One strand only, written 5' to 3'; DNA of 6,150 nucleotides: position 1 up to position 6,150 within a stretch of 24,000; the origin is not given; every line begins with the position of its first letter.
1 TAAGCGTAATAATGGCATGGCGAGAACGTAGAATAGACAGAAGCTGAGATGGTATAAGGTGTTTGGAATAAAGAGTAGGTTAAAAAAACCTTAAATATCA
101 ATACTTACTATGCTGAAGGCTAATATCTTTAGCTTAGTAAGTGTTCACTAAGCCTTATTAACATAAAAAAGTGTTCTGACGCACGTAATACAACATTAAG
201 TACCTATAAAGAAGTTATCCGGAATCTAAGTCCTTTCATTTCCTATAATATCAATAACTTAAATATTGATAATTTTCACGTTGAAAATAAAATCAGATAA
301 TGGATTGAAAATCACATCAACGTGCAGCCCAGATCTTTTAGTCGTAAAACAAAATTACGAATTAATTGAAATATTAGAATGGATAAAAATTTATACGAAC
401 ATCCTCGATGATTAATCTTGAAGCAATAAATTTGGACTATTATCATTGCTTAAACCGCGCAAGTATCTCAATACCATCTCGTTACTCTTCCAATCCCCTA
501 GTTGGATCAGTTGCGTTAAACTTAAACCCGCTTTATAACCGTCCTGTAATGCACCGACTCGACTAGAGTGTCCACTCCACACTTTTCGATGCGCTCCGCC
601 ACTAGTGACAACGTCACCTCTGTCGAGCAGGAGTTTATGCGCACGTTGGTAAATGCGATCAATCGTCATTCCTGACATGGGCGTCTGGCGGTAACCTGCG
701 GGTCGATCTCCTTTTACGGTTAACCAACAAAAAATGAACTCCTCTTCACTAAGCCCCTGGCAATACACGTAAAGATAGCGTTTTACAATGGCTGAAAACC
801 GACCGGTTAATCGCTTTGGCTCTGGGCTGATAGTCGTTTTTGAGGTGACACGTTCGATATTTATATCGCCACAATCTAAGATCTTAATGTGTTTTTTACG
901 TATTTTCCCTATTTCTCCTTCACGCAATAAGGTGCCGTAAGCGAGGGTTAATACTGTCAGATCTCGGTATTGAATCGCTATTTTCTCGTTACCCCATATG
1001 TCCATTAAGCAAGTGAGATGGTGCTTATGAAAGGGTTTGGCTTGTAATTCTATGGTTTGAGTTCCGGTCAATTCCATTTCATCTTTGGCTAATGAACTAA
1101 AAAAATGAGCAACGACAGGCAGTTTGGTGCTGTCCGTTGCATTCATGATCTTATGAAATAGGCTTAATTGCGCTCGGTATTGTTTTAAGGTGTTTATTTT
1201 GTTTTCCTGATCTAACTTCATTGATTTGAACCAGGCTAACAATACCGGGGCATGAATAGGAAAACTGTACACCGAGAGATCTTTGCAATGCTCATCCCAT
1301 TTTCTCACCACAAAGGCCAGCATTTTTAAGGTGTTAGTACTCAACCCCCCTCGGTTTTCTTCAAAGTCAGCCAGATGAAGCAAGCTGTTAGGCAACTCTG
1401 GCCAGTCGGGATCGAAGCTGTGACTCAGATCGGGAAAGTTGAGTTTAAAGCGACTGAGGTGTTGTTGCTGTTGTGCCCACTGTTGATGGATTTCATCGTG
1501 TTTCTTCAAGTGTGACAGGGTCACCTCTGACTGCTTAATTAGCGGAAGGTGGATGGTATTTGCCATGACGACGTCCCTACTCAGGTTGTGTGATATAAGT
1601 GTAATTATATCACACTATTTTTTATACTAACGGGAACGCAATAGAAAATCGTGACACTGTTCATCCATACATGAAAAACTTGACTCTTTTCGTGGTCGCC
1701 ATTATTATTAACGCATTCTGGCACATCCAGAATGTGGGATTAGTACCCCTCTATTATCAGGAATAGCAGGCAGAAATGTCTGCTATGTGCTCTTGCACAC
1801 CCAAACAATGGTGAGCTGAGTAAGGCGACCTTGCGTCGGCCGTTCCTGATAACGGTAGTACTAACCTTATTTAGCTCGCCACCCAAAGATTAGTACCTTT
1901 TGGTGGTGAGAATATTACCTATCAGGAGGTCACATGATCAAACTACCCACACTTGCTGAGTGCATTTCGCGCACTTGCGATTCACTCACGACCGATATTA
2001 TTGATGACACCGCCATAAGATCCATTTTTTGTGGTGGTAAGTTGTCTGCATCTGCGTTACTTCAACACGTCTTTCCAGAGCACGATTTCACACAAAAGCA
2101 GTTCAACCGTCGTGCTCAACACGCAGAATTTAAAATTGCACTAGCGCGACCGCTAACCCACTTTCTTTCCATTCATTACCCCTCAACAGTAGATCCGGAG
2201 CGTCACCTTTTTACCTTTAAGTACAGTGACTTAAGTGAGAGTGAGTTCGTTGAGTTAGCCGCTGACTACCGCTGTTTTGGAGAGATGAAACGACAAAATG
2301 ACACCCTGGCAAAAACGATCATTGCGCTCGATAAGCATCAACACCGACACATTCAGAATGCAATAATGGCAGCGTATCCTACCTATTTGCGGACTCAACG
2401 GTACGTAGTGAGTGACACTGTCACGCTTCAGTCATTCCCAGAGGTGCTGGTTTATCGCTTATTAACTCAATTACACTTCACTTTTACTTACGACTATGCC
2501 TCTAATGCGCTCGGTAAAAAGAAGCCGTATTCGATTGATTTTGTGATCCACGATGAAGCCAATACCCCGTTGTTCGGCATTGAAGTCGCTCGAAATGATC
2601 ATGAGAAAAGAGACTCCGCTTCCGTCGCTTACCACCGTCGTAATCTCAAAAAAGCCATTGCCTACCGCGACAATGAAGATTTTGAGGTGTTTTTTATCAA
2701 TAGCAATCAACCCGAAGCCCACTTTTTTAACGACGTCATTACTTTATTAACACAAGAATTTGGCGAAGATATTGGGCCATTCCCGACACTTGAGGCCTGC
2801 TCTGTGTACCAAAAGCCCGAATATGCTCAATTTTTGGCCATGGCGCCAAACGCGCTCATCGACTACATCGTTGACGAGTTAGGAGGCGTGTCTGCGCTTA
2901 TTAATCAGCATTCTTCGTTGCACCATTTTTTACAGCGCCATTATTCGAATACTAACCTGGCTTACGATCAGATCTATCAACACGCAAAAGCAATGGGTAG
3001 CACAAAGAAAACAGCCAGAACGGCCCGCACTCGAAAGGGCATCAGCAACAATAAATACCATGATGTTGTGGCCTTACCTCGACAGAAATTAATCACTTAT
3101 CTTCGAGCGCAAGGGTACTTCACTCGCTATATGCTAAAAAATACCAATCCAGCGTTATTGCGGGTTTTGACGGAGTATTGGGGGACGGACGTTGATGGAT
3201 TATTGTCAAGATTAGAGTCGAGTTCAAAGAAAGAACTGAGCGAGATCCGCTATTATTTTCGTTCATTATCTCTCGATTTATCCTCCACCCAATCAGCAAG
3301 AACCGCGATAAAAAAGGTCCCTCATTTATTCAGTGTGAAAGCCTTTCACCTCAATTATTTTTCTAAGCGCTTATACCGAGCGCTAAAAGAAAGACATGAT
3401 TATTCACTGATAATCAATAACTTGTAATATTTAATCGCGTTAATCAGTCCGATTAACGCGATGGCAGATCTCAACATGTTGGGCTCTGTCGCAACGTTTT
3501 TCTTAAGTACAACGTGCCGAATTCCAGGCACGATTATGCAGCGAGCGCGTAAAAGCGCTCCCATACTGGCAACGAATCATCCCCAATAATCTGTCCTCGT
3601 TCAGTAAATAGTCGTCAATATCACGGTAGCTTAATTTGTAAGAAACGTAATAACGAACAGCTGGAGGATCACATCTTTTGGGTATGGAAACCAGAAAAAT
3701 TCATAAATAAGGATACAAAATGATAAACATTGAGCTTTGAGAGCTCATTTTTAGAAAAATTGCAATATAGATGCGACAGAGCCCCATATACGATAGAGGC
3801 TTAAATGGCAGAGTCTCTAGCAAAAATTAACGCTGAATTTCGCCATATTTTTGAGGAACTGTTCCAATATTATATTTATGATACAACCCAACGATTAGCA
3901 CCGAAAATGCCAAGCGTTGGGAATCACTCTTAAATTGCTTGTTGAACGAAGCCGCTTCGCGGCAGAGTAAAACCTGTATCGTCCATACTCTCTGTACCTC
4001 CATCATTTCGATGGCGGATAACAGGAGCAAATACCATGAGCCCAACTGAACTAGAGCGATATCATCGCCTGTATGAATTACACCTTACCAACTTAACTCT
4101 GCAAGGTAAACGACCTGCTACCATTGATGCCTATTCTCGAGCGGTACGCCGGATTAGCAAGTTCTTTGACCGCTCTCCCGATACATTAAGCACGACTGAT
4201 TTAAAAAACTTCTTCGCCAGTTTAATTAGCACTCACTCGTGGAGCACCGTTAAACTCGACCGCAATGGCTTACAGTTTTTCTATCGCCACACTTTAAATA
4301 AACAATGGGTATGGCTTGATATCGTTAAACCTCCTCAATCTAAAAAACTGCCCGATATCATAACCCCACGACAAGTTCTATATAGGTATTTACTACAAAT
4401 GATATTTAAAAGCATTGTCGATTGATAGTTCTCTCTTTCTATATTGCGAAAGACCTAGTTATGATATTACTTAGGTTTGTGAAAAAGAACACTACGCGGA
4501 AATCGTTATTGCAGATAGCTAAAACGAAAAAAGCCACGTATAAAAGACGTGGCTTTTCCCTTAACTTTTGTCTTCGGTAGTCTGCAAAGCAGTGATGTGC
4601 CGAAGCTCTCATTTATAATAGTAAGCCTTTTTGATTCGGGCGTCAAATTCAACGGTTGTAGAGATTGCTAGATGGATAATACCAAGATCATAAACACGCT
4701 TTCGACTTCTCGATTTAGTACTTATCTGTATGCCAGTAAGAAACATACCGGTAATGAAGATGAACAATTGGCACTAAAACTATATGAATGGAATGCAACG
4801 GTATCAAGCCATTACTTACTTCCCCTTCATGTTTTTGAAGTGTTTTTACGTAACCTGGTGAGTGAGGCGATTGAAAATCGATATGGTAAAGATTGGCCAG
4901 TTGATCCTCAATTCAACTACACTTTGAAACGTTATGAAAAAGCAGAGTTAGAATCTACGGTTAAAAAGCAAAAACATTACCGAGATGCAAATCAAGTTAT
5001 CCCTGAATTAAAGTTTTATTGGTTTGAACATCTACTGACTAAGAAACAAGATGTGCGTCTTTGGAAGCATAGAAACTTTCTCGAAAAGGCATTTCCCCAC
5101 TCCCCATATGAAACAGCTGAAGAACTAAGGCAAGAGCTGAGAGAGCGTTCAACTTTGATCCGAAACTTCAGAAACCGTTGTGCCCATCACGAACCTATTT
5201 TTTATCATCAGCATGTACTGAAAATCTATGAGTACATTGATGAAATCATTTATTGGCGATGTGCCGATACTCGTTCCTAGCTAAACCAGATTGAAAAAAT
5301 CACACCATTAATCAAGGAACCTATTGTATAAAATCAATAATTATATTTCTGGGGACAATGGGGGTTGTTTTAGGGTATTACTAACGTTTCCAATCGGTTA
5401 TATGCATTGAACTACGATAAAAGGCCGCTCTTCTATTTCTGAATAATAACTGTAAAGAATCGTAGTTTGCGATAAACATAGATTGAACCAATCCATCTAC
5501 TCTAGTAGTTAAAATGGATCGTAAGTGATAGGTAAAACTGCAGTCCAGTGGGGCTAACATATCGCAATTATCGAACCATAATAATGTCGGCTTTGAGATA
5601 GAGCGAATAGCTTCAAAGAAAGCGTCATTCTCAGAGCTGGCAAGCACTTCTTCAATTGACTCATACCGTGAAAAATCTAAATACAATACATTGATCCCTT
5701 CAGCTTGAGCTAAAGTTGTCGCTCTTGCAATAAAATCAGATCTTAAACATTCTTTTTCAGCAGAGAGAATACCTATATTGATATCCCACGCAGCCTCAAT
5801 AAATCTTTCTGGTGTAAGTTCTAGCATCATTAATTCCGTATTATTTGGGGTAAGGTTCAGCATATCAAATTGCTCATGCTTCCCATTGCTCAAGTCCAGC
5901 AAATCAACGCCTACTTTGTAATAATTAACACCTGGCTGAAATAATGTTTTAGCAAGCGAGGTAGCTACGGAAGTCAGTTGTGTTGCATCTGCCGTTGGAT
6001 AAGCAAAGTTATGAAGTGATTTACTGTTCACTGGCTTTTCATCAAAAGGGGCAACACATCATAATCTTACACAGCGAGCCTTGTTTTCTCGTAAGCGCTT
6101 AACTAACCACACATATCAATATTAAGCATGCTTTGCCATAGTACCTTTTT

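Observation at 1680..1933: P1 immI-like antisense-RNA circuit (a1 b1, then c4-like RNA with b' a', then a2 b2 over the SD) in front of a non-phage-like 497-aa gene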

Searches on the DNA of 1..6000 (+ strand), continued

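Call 101: get_annotated_region(hit=H16, flank=4000)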
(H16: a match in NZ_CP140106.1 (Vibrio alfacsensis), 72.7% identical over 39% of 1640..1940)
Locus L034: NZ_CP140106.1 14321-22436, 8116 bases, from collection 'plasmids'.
description: Vibrio alfacsensis strain VA-1 plasmid plas3, complete sequence
organism: Vibrio alfacsensis (NCBI taxid 1074311)
taxonomy: Bacteria; Pseudomonadota; Gammaproteobacteria; Vibrionales; Vibrionaceae; Vibrio; Vibrio alfacsensis
host: -; source: Scophthalmus maximus,intestinal tract of diseased ultured adult turbot from a factory breeding base; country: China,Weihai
typing (MOB-suite, as given by PLSDB): non-mobilizable
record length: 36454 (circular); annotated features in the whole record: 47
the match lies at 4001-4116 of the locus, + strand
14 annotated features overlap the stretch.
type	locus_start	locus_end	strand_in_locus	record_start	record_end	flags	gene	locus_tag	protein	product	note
CDS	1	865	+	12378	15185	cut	-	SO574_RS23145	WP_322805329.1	phage tail tape measure protein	GO:0016032 - viral process [Evidence IEA]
CDS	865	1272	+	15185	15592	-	-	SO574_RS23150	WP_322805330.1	phage tail protein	-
CDS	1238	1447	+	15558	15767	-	-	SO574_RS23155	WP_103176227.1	phage tail protein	-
CDS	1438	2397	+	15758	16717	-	-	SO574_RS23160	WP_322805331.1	contractile injection system protein, VgrG/Pvc8 family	-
CDS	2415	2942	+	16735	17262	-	-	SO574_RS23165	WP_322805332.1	glycosyl hydrolase 108 family protein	-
CDS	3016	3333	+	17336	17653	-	-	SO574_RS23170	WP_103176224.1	hypothetical protein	-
CDS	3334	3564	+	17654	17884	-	-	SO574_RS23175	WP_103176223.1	hypothetical protein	-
CDS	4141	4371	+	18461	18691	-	-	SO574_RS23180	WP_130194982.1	hypothetical protein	-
CDS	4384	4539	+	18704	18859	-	-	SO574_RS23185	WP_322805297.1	hypothetical protein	-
CDS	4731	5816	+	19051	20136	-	-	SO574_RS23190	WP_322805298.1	transposase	-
CDS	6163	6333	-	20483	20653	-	-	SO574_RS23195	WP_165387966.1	hypothetical protein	-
CDS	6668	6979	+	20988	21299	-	-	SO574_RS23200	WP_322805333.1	helix-turn-helix transcriptional regulator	-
CDS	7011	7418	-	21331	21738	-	-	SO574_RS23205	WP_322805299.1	hypothetical protein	-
CDS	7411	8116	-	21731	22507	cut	-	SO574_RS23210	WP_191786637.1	ParA family protein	-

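Call 102: get_annotated_region(hit=H18, flank=4000)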
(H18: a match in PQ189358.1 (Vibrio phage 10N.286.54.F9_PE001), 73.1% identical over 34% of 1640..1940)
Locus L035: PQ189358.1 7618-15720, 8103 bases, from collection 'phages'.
description: Vibrio phage 10N.286.54.F9_PE001, complete genome.
organism: Vibrio phage 10N.286.54.F9_PE001 (NCBI taxid 3385338)
taxonomy: Viruses; Duplodnaviria; Heunggongvirae; Uroviricota; Caudoviricetes
host: Vibrio cyclitrophicus 10N.286.54.F9; source: seawater; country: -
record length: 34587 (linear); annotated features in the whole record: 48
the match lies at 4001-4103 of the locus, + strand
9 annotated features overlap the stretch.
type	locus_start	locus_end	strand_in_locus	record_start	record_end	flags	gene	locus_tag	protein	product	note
CDS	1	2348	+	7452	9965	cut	-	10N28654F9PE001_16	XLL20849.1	hypothetical protein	VPA_BPP2_Replication_gene_A_protein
CDS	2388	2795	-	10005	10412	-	-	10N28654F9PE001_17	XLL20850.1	hypothetical protein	PD-T4-9__PD-T4-9_C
CDS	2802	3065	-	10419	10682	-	-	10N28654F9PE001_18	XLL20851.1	hypothetical protein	PD-T4-9__PD-T4-9_B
CDS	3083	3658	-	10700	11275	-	-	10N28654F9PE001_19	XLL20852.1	hypothetical protein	PD-T4-9__PD-T4-9_A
CDS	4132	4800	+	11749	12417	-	-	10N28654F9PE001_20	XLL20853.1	hypothetical protein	YOQD_BACSU_SPbeta_prophage- derived_putative_antirepressor_protein_YoqD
CDS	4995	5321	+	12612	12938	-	-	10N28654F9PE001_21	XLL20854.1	hypothetical protein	-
CDS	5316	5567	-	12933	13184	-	-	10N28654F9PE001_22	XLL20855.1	hypothetical protein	VPB_BP186_Late_control_gene_B_protein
CDS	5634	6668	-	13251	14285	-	-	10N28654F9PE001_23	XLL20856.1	hypothetical protein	PORTL_BPT5_Portal_protein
CDS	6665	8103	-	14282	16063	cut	-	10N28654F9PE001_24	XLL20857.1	hypothetical protein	VPP_BPP2_Terminase,_ATPase_subunit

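Call 103: get_annotated_region(hit=H17, flank=3000)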
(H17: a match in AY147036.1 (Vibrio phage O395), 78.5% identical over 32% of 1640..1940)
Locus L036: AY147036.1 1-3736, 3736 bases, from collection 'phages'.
description: Bacteriophage O395 ORF10, ORF11, ORF12, ORF13, ORF14a, ORF14b, and ORF14c genes, complete cds.
organism: Vibrio phage O395 (NCBI taxid 213780)
taxonomy: Viruses; Duplodnaviria; Heunggongvirae; Uroviricota; Caudoviricetes; Peduoviridae; Peduovirus
host: Vibrio cholerae O395; source: -; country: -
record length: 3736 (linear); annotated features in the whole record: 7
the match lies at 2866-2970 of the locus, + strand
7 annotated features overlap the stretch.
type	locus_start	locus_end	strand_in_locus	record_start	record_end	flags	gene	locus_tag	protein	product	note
CDS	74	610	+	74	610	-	-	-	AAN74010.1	ORF10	hypothetical protein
CDS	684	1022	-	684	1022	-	-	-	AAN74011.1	ORF11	hypothetical protein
CDS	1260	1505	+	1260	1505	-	-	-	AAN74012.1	ORF12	hypothetical protein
CDS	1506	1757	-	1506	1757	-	-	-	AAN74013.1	ORF13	putative phage regulator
CDS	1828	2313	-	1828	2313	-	-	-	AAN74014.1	ORF14a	hypothetical protein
CDS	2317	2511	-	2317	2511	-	-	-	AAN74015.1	ORF14b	hypothetical protein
CDS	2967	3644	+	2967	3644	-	-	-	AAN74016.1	ORF14c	hypothetical protein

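Call 104: search_rna_families(sources=[L034, L035, L036], threshold=gathering)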
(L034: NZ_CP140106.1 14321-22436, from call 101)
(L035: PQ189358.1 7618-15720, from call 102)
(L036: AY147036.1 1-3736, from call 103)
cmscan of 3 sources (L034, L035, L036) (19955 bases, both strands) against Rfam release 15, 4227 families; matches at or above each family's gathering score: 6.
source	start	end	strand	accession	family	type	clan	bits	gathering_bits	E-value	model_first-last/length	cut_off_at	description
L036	2828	2912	+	RF01695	C4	Gene; antisense;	CL00128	72.7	45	9.2e-13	1-87/87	no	C4 antisense RNA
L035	3997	4080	+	RF01695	C4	Gene; antisense;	CL00128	69.2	45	7e-12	1-87/87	no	C4 antisense RNA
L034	4011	4093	+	RF01695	C4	Gene; antisense;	CL00128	64.1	45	1.2e-10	1-87/87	no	C4 antisense RNA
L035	3857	3938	+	RF01394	isrK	Gene; sRNA;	-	61.6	50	3e-11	1-77/77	no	isrK Hfq binding RNA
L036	2686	2769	+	RF01394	isrK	Gene; sRNA;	-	61.4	50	3.2e-11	1-77/77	no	isrK Hfq binding RNA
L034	3909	3987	+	RF01394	isrK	Gene; sRNA;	-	59.7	50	9.1e-11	1-77/77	no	isrK Hfq binding RNA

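Call 106: search_rna_families(source=window, start=1560, end=2000, threshold=evalue, max_evalue=10, show_alignments=3)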
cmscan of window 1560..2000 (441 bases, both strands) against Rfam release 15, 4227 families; matches with E-value up to 10: 5.
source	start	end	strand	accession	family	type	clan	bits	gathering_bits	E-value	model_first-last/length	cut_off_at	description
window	1804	1886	+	RF01695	C4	Gene; antisense;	CL00128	57.7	45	1.1e-10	1-87/87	no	C4 antisense RNA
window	1616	1685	-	RF00490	S-element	Cis-reg;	-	21.7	47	0.27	1-67/67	no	S-element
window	1589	1614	+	RF04054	mir-2944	Gene; miRNA;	-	15.1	56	5.4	28-55/82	no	mir-2944 microRNA precursor family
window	1864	1966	-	RF02941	COG3943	Gene; sRNA;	-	14.5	71.8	4.4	1-108/108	no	COG3943 RNA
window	1560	1685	-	RF01260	snR11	Gene; snRNA; snoRNA; HACA-box;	CL00022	10.9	42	3.3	1-156/260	3'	Small nucleolar RNA snR11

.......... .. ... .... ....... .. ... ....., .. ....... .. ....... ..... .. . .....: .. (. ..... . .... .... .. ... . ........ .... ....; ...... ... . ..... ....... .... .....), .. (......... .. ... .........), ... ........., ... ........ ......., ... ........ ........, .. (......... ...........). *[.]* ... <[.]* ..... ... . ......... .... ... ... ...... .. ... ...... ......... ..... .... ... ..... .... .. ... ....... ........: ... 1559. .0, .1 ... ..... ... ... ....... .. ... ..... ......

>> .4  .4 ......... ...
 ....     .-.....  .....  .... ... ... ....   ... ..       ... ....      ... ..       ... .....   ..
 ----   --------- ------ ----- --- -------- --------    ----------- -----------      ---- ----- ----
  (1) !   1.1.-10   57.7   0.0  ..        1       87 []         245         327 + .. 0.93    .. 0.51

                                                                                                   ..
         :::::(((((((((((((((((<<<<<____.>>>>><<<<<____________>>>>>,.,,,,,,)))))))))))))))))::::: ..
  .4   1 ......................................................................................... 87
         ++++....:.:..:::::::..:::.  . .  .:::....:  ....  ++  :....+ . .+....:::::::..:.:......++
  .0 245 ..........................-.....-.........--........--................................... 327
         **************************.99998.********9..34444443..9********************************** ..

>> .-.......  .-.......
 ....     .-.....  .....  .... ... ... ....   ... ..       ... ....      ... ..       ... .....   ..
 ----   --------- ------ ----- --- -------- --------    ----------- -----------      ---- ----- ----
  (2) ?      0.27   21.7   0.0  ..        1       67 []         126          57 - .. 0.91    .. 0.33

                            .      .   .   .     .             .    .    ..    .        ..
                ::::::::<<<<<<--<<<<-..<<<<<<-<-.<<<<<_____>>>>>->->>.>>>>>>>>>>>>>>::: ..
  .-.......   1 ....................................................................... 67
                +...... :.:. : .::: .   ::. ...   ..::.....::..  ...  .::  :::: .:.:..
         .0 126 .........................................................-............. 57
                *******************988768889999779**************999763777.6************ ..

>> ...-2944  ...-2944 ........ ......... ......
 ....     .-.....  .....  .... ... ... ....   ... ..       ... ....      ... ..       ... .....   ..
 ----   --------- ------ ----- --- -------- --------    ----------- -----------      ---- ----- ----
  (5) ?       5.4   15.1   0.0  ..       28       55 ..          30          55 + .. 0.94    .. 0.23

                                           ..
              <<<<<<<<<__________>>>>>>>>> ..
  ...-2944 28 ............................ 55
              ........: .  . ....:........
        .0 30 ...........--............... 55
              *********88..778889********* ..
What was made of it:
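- Closest known: C4 modules of Vibrio P2-like phages and phage-plasmids. Different: The window has none, even at E<=10 (calls 104, 106).
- Tried and rejected: An isrK-type leader element was rejected; there is no hit even at E<=10 (call 106).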
